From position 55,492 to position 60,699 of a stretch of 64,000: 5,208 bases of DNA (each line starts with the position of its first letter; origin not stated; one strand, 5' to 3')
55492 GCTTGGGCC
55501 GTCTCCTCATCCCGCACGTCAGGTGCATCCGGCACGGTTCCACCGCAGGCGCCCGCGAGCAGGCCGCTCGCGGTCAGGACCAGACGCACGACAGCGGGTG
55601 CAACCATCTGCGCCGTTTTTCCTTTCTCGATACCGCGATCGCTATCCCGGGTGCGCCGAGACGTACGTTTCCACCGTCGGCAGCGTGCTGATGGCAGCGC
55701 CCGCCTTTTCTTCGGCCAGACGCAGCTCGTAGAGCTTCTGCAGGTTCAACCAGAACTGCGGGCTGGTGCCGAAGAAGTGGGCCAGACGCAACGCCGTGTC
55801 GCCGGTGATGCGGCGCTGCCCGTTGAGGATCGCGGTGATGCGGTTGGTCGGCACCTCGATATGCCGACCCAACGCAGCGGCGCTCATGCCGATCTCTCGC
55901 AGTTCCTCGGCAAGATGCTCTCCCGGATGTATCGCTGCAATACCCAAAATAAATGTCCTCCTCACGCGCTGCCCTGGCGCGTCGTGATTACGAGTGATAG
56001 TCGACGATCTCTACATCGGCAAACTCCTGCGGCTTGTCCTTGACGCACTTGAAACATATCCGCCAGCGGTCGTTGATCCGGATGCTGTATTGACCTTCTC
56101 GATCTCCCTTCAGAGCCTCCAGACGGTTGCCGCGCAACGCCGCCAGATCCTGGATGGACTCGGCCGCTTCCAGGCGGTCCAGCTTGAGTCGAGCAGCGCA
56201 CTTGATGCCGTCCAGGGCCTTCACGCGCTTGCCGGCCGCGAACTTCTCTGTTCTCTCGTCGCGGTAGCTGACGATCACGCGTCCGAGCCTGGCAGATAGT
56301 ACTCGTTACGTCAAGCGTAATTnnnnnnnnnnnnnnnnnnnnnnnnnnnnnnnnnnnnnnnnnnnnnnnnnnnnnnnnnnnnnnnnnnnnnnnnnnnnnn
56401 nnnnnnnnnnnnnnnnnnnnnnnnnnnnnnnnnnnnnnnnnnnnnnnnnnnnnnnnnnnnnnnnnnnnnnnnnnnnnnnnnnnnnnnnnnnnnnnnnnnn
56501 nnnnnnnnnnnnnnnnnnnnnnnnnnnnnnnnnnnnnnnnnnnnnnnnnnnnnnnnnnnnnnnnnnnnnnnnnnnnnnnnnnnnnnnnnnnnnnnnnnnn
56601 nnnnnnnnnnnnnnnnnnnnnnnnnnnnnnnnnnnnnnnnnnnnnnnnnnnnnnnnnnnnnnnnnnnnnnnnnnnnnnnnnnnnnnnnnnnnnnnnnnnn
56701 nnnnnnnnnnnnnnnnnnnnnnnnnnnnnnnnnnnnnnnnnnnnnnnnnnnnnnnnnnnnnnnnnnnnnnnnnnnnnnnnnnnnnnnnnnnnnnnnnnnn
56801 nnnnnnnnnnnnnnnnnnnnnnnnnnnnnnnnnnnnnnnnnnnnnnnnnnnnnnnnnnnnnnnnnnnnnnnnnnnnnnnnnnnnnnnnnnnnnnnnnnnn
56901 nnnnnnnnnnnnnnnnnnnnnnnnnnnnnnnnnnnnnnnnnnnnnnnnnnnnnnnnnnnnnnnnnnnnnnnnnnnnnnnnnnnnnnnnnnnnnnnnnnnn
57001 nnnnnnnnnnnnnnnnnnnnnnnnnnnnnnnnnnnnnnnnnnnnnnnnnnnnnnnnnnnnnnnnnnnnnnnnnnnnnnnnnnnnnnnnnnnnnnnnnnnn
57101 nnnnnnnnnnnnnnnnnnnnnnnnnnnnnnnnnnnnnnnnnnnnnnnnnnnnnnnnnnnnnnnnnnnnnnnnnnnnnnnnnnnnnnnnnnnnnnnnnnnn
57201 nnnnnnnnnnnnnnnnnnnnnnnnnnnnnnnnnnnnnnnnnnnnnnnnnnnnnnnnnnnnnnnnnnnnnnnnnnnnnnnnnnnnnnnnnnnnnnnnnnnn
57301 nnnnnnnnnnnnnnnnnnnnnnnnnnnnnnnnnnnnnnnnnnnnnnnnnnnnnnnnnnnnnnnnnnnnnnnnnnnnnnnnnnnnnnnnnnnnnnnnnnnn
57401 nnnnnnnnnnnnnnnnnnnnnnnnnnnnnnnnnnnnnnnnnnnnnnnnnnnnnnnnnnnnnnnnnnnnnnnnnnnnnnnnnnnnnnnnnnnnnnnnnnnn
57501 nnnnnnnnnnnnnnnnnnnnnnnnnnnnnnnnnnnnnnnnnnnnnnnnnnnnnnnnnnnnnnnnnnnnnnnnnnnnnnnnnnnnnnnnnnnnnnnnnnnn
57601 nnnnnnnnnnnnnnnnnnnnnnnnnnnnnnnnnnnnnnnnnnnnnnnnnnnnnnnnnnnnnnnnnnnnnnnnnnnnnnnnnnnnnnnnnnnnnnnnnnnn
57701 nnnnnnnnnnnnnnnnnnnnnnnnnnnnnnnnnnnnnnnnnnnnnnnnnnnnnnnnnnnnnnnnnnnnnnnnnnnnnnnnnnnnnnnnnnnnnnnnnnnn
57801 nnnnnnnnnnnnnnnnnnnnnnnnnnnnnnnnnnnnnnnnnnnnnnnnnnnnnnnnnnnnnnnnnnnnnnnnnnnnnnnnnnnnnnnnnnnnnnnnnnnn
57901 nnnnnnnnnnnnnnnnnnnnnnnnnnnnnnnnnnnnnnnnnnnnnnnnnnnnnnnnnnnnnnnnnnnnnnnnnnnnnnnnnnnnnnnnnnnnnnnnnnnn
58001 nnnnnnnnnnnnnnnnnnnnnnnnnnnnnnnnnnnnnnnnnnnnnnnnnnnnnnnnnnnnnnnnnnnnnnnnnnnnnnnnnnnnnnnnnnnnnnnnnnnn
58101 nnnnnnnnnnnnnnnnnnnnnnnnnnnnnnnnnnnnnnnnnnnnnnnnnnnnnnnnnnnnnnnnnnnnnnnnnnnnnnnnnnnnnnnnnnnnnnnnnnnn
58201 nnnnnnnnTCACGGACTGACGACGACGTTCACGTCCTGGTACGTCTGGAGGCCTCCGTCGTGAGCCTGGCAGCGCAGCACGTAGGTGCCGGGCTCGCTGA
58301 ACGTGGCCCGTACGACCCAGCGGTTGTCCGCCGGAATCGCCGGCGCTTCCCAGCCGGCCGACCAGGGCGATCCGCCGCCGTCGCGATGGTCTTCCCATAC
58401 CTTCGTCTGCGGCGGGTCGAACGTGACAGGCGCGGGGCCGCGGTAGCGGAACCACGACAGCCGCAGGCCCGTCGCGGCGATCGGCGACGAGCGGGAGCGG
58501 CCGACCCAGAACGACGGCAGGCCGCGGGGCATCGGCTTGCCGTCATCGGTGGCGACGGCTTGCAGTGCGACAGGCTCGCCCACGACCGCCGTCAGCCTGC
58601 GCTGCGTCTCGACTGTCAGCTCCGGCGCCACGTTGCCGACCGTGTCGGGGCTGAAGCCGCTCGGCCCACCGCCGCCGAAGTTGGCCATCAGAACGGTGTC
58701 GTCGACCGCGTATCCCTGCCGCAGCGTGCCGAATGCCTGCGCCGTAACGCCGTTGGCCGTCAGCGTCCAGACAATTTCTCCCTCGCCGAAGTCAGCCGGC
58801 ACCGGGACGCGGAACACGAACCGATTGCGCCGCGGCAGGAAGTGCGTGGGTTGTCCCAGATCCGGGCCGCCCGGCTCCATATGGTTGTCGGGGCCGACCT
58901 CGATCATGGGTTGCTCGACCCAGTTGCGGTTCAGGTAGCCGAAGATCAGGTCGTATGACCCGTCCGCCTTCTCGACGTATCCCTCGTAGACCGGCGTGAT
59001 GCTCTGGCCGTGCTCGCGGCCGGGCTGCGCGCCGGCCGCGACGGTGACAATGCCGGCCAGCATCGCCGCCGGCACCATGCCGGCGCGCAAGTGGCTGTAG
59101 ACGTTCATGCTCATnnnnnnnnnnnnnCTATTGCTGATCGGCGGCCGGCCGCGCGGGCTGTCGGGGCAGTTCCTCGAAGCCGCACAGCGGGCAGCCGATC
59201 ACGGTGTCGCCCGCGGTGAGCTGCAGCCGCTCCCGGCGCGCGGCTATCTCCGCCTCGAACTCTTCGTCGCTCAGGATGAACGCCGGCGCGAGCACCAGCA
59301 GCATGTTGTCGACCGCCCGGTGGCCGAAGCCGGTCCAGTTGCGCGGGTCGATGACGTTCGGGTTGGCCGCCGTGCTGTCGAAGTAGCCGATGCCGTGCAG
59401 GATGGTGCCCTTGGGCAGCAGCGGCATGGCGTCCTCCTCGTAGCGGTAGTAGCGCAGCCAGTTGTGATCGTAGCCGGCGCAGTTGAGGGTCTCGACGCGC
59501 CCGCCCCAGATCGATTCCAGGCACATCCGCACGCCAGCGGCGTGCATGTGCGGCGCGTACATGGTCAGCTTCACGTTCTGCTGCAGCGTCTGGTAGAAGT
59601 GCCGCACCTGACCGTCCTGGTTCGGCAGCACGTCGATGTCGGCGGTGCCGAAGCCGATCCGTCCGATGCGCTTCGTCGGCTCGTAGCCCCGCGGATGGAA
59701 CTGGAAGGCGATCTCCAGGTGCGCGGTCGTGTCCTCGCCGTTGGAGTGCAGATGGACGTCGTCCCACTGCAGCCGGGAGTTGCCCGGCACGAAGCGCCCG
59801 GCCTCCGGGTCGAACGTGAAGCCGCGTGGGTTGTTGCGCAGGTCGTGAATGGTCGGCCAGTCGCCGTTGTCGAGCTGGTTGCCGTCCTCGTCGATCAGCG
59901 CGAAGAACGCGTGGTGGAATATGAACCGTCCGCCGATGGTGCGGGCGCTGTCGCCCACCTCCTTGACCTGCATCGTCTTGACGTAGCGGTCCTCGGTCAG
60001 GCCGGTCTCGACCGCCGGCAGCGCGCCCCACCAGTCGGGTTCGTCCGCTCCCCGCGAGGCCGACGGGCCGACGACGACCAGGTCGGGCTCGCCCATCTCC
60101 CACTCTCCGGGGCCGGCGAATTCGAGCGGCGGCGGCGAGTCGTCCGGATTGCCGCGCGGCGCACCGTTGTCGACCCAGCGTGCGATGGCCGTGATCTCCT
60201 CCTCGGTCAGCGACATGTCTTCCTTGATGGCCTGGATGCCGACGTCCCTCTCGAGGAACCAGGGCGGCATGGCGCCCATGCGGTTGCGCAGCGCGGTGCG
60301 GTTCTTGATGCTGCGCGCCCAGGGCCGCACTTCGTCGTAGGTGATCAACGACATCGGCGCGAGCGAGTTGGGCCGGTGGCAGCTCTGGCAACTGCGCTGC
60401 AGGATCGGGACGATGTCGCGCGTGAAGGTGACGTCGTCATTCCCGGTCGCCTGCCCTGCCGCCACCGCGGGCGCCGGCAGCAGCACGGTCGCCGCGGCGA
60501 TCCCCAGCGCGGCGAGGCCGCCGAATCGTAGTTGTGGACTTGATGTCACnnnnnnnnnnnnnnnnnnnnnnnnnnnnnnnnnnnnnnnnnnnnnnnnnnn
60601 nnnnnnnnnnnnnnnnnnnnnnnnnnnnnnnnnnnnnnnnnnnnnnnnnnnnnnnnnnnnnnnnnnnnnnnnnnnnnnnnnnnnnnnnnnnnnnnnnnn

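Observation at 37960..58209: Nine tandem DUF3604/PHP-like lipoprotein paralogs in one co-directional ~20-kb array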

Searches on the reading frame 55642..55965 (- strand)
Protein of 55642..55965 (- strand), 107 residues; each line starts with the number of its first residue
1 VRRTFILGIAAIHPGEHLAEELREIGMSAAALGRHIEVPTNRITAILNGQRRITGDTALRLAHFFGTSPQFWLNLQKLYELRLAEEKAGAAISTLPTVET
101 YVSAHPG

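Call 16: search_protein_families(library=ncbifam, proteins=[window:55642-55965:-], max_evalue=0.01)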
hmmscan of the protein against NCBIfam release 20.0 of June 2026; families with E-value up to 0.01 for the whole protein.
window:55642-55965:- (107 aa): 1 family
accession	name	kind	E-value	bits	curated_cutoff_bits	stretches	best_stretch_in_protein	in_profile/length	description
TIGR02607.1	antidote_HigA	equivalog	2.7e-25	88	47.7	1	11-86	4-80/81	HigA family addiction module antitoxin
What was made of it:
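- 55642..55965 (-): higA antitoxin (inserted module). TIGR02607 antidote_HigA 2.7e-25, 88 bits against a cut-off of 47.7 (call 16).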

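Call 17: search_protein_families(library=pfam, proteins=[window:55642-55965:-], max_evalue=1)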
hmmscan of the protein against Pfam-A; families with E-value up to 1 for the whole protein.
window:55642-55965:- (107 aa): 4 families
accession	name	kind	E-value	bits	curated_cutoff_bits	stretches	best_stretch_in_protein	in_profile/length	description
PF01381.28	HTH_3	-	2.1e-08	34.5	23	1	20-72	3-55/55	Helix-turn-helix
PF13560.12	HTH_31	-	3.3e-06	27.7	27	1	24-69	12-58/64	Helix-turn-helix domain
PF13443.12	HTH_26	-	0.0011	19.7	22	1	17-69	1-54/63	Cro/C1-type HTH DNA-binding domain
PF12844.13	HTH_19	-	0.0015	18.8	30.2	1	15-73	1-58/64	Helix-turn-helix domain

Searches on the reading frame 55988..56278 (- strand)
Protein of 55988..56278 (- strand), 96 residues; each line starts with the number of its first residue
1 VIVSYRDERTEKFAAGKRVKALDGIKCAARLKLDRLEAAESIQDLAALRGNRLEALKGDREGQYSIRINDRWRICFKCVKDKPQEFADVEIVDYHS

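Call 16: search_protein_families(library=ncbifam, proteins=[window:55988-56278:-], max_evalue=0.01)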
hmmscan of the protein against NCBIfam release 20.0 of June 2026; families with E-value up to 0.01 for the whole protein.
window:55988-56278:- (96 aa): 0 families

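Call 17: search_protein_families(library=pfam, proteins=[window:55988-56278:-], max_evalue=1)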
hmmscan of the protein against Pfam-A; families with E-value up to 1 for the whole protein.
window:55988-56278:- (96 aa): 3 families
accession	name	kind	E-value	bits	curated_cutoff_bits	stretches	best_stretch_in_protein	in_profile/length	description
PF05015.19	HigB-like_toxin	-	1e-12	48.7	27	1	24-81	24-81/91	RelE-like toxin of type II toxin-antitoxin system HigB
PF24732.2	ParE_like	-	0.019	15.4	24.4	1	45-81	20-52/67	ParE-like toxin domain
PF06769.20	YoeB_toxin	-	0.059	13.8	27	1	54-81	42-69/80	YoeB-like toxin of bacterial type II toxin-antitoxin system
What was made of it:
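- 55988..56278 (-): higB toxin (inserted module). Pfam HigB-like_toxin 1e-12 (call 17).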

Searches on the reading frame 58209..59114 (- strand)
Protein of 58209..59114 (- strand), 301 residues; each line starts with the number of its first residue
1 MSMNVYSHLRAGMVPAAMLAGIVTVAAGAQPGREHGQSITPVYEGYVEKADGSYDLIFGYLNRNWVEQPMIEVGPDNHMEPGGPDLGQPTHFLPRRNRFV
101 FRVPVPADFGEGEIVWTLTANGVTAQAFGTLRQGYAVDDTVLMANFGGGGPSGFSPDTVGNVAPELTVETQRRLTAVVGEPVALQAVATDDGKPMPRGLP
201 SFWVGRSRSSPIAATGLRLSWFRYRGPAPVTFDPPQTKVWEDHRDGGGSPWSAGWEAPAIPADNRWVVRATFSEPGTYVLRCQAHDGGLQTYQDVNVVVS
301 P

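Call 5: search_protein_families(library=pfam, proteins=[window:58209-59114:-], max_evalue=0.01)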
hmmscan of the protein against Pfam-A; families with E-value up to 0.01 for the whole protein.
window:58209-59114:- (301 aa): 0 families

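Call 16: search_protein_families(library=ncbifam, proteins=[window:58209-59114:-], max_evalue=0.01)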
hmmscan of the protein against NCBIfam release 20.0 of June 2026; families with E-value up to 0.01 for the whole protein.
window:58209-59114:- (301 aa): 0 families

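Call 17: search_protein_families(library=pfam, proteins=[window:58209-59114:-], max_evalue=1)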
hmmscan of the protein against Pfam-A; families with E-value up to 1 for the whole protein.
window:58209-59114:- (301 aa): 1 family
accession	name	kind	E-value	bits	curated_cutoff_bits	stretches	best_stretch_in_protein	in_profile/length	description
PF00801.26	PKD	-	0.15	12.5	23.5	0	259-298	48-79/80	PKD domain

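Call 69: search_protein_families(library=pfam, proteins=[window:58209-59114:-], max_evalue=10)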
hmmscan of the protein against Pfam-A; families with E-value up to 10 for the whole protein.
window:58209-59114:- (301 aa): 1 family
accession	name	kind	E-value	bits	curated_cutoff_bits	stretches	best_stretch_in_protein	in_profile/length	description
PF00801.26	PKD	-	0.15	12.5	23.5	1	259-298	48-79/80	PKD domain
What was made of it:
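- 58209..59114 (-): X301: secreted protein of unknown family, always paired with X473. No Pfam or NCBIfam hit (calls 5, 16, 17, 69).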

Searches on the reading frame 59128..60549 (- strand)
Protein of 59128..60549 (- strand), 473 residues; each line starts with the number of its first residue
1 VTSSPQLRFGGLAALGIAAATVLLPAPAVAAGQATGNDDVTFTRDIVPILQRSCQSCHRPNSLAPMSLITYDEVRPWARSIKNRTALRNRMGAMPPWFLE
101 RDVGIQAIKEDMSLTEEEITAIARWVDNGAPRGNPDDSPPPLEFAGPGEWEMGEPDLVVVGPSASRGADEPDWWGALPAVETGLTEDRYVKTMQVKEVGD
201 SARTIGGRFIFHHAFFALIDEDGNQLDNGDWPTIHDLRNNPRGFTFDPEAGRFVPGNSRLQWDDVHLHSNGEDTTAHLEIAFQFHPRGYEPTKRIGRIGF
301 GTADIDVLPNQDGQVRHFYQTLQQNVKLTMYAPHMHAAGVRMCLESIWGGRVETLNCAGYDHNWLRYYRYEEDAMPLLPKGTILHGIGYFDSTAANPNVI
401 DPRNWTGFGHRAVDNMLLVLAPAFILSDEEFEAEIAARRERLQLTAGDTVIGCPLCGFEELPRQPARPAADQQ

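Call 5: search_protein_families(library=pfam, proteins=[window:59128-60549:-], max_evalue=0.01)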
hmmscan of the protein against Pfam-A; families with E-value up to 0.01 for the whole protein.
window:59128-60549:- (473 aa): 1 family
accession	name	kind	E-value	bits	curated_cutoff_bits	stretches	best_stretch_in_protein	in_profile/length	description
PF13442.11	Cytochrome_CBB3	-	0.0016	19.2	27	0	49-97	9-51/68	Cytochrome C oxidase, cbb3-type, subunit III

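Call 16: search_protein_families(library=ncbifam, proteins=[window:59128-60549:-], max_evalue=0.01)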
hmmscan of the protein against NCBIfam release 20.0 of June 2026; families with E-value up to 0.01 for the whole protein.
window:59128-60549:- (473 aa): 0 families

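Call 17: search_protein_families(library=pfam, proteins=[window:59128-60549:-], max_evalue=1)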
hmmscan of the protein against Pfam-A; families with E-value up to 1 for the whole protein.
window:59128-60549:- (473 aa): 4 families
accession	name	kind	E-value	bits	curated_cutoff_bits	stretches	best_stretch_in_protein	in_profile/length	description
PF13442.11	Cytochrome_CBB3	-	0.0016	19.2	27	1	49-97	9-51/68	Cytochrome C oxidase, cbb3-type, subunit III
PF02184.22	HAT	-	0.11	12.9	21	0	362-372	21-31/32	HAT (Half-A-TPR) repeat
PF14258.12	DUF4350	-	0.14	12.9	30.4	0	414-441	38-67/181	Domain of unknown function (DUF4350)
PF14376.11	Haem_bd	-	0.15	12.5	27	0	43-66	31-54/133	Haem-binding domain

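Call 53: search_solved_structures(query=window:59128-60549:-, max_evalue=1, show_alignments=1)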
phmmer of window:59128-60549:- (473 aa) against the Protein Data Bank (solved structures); distinct sequences matched with E-value up to 1: 0.

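Call 56: find_homologous_proteins(query=window:59128-60549:-, max_evalue=0.00001)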
Query window:59128-60549:- (473 aa): 7142 proteins with E <= 0.00001 among 8000 candidates; the best 120 are listed.
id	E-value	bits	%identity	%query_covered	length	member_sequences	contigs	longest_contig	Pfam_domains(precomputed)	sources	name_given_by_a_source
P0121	0.0e+0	1083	97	100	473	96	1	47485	-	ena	-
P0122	2.2e-298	1008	87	100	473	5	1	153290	-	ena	-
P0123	3.2e-298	1007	88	100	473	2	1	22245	-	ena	-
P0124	4.7e-270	915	83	94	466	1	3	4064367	-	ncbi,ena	-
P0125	4.8e-270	915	83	94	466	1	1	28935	-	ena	-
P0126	1.7e-269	913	83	95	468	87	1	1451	-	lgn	-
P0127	1.4e-267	906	84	90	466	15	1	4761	-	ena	-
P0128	2.0e-267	906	83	94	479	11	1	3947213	-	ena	-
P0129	1.4e-233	794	90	77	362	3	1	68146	-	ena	-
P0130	1.1e-225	768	70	96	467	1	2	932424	-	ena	-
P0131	7.5e-224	762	66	99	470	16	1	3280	-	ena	-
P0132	5.1e-213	726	66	98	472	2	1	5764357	-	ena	-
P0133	1.7e-206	705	62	97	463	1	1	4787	-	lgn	-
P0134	8.8e-203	693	71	84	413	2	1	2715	-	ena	-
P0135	3.3e-192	658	62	90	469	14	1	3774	-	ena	-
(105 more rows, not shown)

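Call 64: predict_structure(alignment_id=A2)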
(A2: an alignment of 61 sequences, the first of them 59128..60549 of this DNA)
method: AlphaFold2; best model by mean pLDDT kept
length: 473 residues; sequences in the alignment: 61
mean_pLDDT: 78.1   pTM: 0.76
mean pLDDT of the five models: 78.1, 75.9, 75.4, 74.7, 72.9
residues with pLDDT >= 90: 161; 70-90: 192; 50-70: 58; < 50: 62
segments of 3 or more residues with pLDDT < 50: 1-4, 6-36, 56-67, 202-206, 409-413, 471-473
pLDDT, mean of each block of 10 residues (from residue 1): 39 40 41 57 89 55 46 80 77 68 86 83 92 88 70 93 88 89 95 85 55 89 85 72 81 93 85 86 94 84 78 88 93 75 91 89 72 94 92 72 60 66 90 94 90 90 61 40
secondary structure, 60 per line:
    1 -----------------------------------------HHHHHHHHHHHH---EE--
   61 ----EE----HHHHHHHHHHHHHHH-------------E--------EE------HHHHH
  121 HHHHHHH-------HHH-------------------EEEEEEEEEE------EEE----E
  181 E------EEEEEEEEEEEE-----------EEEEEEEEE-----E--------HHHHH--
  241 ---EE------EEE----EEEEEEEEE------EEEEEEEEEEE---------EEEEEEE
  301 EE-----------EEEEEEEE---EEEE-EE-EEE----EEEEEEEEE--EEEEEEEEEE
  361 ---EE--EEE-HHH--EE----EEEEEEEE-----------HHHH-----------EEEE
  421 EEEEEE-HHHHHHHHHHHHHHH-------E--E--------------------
elements in order: H42-53 H71-85 H116-127 E157-166 E173-175 E188-199 E211-219 H234-238 E252-254 E259-267 E274-284 E294-302 E314-321 E325-328 E333-335 E340-348 E351-360 E368-370 E383-390 H402-405 E417-426 H428-442

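Call 66: fold_search(model_id=the predicted structure, library=pdb)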
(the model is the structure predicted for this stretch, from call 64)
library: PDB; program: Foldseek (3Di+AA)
matches with E <= 10: 924; with E <= 0.001: 59
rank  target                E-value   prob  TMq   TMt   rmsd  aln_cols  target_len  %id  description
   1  4zel_B                3.9e-09  1.00  0.37  0.33   8.0       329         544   12  Human dopamine beta-hydroxylase (released 2016-04-20)
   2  1phm                  4.9e-09  1.00  0.39  0.57   5.9       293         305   13  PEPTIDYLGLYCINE ALPHA-HYDROXYLATING MONOOXYGENASE (PHM) FROM RAT (released 1998-11-11)
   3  4zel_A                6.1e-09  1.00  0.40  0.35  14.5       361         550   12  Human dopamine beta-hydroxylase (released 2016-04-20)
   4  3mib                  1.7e-08  1.00  0.39  0.56   5.7       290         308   12  Oxidized (Cu2+) peptidylglycine alpha-hydroxylating monooxygenase (PHM) with bound nitrite (released 2010-11-24)
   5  3mih                  1.8e-08  1.00  0.38  0.54   6.1       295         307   13  Oxidized (Cu2+) peptidylglycine alpha-hydroxylating monooxygenase (PHM) with bound azide, obtained in the presence of su (released 2010-11-24)
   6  3mll                  1.9e-08  1.00  0.38  0.55   6.1       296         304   12  Reduced (Cu+) peptidylglycine alpha-hydroxylating monooxygenase (PHM) with bound azide (released 2011-03-02)
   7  3mlj                  2.2e-08  1.00  0.39  0.55   5.7       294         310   12  Reduced (Cu+) peptidylglycine alpha-hydroxylating monooxygenase (PHM) with bound carbon monooxide (CO) (released 2011-03-02)
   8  1yip                  2.7e-08  1.00  0.37  0.52   6.4       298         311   11  Oxidized Peptidylglycine Alpha-Hydroxylating Monooxygenase (PHM) in a New Crystal Form (released 2005-11-15)
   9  1sdw                  3.2e-08  1.00  0.39  0.56   5.8       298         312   12  Reduced (Cu+) peptidylglycine alpha-hydroxylating monooxygenase with bound peptide and dioxygen (released 2004-05-11)
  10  8dsl_A                3.2e-08  1.00  0.37  0.52   6.5       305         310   12  Peptidylglycine alpha hydroxylating monooxygenase, Q272E (released 2023-03-22)
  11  3mic                  3.6e-08  1.00  0.38  0.55   6.1       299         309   12  Oxidized (Cu2+) peptidylglycine alpha-hydroxylating monooxygenase (PHM) with bound azide obtained by co-crystallization (released 2010-11-24)
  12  5wm0                  3.6e-08  1.00  0.37  0.52   6.4       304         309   12  Crystal structure of apo wild type peptidylglycine alpha-hydroxylating monooxygenase (PHM) soaked with peptide (peptide  (released 2018-07-18)
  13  3mlk                  4.8e-08  1.00  0.36  0.53   7.1       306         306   13  Reduced (Cu+) peptidylglycine alpha-hydroxylating monooxygenase (PHM) with bound nitrite (released 2011-03-02)
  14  8dsj_A                7.4e-08  1.00  0.36  0.52   6.6       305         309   12  Peptidylglycine alpha hydroxylating monooxygenase anaerobic (released 2023-03-22)
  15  6an3                  9.3e-08  1.00  0.35  0.51   6.6       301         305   12  Crystal structure of H172A-peptidylglycine alpha-hydroxylating monooxygenase (PHM) mutant soaked with peptide (no CuH bo (released 2018-07-18)
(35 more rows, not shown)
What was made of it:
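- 59128..60549 (-): X473: signal peptide, c-type haem motif (CxxCH at 54-58) and a PHM/dopamine-beta-hydroxylase-like copper-monooxygenase fold. The AF2 model (pLDDT 78) hits 1phm and 4zel at E 4e-9, probability 1.0 (calls 64, 66).
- On PHM/DBH copper monooxygenases (for X473): Fold met: more than 30 PHM/DBH chains hit, from E 4e-9 to 5e-6 (call 66).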
